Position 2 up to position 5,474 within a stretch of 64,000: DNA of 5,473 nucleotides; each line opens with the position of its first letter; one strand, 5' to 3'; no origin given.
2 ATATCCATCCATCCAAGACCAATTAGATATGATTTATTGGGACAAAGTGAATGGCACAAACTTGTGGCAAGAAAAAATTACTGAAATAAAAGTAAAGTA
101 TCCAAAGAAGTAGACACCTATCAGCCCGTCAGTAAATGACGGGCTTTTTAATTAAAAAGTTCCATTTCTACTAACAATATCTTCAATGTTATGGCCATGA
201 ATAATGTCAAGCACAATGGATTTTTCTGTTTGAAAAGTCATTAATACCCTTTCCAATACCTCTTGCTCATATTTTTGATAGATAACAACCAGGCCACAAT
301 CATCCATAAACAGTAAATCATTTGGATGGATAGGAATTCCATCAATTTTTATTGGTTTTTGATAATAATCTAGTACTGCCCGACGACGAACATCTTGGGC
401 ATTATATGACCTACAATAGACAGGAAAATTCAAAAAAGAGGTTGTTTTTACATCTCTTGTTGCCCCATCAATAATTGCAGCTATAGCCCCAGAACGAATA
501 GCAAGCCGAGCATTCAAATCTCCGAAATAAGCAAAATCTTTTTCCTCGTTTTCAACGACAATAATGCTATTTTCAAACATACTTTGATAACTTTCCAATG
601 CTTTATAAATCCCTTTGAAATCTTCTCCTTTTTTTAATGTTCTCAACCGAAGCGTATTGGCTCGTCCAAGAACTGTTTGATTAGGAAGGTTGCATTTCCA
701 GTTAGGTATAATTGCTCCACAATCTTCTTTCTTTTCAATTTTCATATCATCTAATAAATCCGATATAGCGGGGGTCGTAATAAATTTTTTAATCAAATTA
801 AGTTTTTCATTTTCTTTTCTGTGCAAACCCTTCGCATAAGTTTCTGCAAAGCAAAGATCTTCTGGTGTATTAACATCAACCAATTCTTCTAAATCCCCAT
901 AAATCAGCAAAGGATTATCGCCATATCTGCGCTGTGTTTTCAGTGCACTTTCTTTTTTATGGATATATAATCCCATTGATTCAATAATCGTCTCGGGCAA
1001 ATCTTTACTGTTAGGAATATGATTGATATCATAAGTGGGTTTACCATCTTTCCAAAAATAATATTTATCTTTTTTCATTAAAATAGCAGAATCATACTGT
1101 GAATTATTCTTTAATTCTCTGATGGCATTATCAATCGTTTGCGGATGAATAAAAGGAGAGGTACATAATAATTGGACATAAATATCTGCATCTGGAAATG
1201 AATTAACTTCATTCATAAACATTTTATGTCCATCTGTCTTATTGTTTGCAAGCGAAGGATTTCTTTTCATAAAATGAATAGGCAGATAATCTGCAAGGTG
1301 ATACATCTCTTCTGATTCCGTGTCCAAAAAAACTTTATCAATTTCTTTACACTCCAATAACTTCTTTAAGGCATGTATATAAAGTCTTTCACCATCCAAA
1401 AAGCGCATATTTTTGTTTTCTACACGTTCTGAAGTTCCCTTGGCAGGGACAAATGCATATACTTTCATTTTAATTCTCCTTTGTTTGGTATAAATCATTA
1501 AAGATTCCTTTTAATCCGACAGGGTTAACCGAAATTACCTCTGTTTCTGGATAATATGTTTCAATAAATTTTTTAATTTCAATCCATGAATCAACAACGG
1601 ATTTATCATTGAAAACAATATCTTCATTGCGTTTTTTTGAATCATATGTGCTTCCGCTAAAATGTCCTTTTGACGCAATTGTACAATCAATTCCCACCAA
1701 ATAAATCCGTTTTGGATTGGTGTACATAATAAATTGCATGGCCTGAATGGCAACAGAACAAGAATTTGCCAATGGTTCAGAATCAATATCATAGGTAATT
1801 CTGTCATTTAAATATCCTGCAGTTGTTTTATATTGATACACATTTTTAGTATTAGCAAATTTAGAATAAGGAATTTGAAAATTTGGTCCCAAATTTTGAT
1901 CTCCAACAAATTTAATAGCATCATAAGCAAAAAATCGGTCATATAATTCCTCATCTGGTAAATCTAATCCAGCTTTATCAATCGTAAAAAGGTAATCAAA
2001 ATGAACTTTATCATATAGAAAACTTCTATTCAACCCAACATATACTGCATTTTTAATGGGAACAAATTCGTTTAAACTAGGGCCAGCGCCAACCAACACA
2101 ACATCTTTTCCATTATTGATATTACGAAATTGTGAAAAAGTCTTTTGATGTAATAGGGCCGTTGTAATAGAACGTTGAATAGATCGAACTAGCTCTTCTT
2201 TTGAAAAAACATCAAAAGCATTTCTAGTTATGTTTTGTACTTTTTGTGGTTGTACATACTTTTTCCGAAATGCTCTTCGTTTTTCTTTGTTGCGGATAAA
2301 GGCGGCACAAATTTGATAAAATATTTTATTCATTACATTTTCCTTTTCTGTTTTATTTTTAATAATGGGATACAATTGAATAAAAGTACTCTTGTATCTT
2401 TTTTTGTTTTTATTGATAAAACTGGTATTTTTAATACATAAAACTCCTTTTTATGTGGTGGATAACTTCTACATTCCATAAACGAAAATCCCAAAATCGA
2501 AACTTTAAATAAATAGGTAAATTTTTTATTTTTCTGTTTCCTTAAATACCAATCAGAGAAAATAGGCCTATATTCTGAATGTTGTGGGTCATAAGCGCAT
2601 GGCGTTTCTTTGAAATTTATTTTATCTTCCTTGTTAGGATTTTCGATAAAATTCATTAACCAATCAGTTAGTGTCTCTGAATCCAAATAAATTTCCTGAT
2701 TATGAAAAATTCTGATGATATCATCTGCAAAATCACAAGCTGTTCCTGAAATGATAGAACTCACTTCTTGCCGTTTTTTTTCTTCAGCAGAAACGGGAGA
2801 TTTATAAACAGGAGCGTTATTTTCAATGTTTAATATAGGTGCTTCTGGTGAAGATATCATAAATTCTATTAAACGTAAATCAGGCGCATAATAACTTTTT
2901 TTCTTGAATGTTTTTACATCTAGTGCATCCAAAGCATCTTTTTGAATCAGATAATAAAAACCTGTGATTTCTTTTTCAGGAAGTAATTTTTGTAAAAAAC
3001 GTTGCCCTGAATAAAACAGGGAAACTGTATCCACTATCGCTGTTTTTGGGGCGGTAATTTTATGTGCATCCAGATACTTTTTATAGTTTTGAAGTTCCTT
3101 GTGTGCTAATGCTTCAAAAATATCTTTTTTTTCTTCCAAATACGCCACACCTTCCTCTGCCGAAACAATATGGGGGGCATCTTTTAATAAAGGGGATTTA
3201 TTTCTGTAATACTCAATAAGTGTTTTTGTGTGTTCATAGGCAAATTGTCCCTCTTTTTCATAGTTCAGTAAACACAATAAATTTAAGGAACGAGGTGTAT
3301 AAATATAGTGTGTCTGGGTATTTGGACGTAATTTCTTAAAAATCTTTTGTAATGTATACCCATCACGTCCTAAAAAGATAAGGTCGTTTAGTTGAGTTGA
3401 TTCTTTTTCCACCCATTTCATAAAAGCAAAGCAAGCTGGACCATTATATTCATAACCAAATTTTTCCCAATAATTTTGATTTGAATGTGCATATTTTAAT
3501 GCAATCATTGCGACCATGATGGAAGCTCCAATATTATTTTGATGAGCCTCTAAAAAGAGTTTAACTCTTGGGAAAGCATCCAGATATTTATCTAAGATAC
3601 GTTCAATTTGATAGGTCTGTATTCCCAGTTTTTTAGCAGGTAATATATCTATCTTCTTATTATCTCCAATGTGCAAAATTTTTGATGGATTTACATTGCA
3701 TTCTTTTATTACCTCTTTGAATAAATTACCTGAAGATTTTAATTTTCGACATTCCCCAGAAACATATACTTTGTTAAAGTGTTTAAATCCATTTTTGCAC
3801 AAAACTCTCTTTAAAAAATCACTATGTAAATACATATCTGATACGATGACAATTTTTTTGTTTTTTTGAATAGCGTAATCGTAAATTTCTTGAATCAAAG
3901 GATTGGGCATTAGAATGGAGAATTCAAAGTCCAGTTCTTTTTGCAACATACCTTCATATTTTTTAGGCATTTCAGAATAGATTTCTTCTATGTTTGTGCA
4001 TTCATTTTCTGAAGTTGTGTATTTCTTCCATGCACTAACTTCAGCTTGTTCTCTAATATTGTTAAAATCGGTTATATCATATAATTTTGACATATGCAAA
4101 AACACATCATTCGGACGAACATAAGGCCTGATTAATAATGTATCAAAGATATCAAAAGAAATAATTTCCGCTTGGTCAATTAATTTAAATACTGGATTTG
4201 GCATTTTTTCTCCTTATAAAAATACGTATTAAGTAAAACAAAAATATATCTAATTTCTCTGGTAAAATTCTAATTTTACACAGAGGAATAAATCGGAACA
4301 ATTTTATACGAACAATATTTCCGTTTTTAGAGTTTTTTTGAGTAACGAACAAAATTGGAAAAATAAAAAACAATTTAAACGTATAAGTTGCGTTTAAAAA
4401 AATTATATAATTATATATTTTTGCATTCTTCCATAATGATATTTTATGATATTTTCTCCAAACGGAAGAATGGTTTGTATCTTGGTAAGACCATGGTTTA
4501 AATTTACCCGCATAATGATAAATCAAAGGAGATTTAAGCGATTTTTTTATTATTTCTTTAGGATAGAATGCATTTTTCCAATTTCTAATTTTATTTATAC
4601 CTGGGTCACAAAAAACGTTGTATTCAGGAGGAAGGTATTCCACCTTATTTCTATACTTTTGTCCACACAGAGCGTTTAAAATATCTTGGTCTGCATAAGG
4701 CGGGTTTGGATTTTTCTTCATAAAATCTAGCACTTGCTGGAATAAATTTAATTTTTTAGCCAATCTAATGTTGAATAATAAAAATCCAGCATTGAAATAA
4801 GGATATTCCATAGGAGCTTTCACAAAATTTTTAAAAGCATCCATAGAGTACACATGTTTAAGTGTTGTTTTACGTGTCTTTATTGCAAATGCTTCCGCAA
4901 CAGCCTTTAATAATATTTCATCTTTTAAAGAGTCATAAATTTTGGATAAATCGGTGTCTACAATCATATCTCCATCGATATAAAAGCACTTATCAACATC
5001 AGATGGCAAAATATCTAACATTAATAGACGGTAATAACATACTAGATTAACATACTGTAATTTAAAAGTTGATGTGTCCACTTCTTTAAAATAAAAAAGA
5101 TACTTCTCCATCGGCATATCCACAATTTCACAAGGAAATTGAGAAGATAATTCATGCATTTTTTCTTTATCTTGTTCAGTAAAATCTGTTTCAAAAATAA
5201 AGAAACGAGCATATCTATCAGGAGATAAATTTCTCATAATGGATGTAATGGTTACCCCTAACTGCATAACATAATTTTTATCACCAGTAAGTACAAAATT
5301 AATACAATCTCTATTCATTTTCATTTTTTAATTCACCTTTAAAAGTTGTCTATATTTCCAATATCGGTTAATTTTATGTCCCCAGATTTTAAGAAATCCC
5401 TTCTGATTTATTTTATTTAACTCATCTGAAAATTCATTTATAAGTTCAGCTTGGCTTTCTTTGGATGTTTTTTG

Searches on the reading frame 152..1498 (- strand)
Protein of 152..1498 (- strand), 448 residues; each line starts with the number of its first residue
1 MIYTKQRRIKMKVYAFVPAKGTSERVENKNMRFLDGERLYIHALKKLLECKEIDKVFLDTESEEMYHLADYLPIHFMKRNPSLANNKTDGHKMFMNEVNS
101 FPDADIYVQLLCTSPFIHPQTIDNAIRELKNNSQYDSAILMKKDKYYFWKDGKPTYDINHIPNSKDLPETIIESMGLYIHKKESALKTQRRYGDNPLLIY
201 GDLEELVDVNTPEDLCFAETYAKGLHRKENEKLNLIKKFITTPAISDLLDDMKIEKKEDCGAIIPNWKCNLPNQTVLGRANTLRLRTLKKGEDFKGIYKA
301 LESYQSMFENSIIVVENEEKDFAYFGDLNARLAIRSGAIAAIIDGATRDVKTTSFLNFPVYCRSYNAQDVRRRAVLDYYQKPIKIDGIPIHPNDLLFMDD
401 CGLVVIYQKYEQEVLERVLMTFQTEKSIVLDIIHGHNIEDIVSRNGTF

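Call 81: search_protein_families(library=pfam, proteins=[window:152-1498:-], max_evalue=0.00001)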
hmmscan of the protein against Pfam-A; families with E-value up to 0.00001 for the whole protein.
window:152-1498:- (448 aa): 2 families
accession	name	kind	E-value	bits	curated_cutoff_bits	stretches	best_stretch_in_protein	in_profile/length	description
PF02348.25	CTP_transf_3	-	1.1e-22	81.3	22.6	1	16-143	3-128/217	Cytidylyltransferase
PF03737.21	RraA-like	-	3.4e-22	79.7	24.5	1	242-405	1-152/152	Aldolase/RraA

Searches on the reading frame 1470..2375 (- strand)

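Call 81: search_protein_families(library=pfam, proteins=[window:1470-2375:-], max_evalue=0.00001)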
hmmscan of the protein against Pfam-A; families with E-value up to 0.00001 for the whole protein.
window:1470-2375:- (301 aa): 1 family
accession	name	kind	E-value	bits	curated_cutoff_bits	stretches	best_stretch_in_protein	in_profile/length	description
PF01973.23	MptE-like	-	5.9e-08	33.1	34.6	0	165-233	94-168/171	6-hydroxymethylpterin diphosphokinase MptE-like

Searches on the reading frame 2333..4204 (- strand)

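Call 81: search_protein_families(library=pfam, proteins=[window:2333-4204:-], max_evalue=0.00001)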
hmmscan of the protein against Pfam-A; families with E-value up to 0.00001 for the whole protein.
window:2333-4204:- (623 aa): 2 families
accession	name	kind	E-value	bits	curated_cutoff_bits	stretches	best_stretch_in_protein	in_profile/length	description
PF13419.12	HAD_2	-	3.6e-07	30.9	23.8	1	79-198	61-176/178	Haloacid dehalogenase-like hydrolase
PF00702.32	Hydrolase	-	5.8e-07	30.5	26.4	1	42-194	45-191/191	haloacid dehalogenase-like hydrolase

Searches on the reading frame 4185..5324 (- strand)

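Call 81: search_protein_families(library=pfam, proteins=[window:4185-5324:-], max_evalue=0.00001)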
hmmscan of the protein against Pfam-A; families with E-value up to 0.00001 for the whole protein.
window:4185-5324:- (379 aa): 2 families
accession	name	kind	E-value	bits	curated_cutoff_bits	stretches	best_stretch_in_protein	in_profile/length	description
PF01501.26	Glyco_transf_8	-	4.1e-35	122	24.3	1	11-280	3-251/253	Glycosyl transferase family 8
PF18404.7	Glyco_transf_24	-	9e-06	25.7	25.7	0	10-131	4-117/268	Glucosyltransferase 24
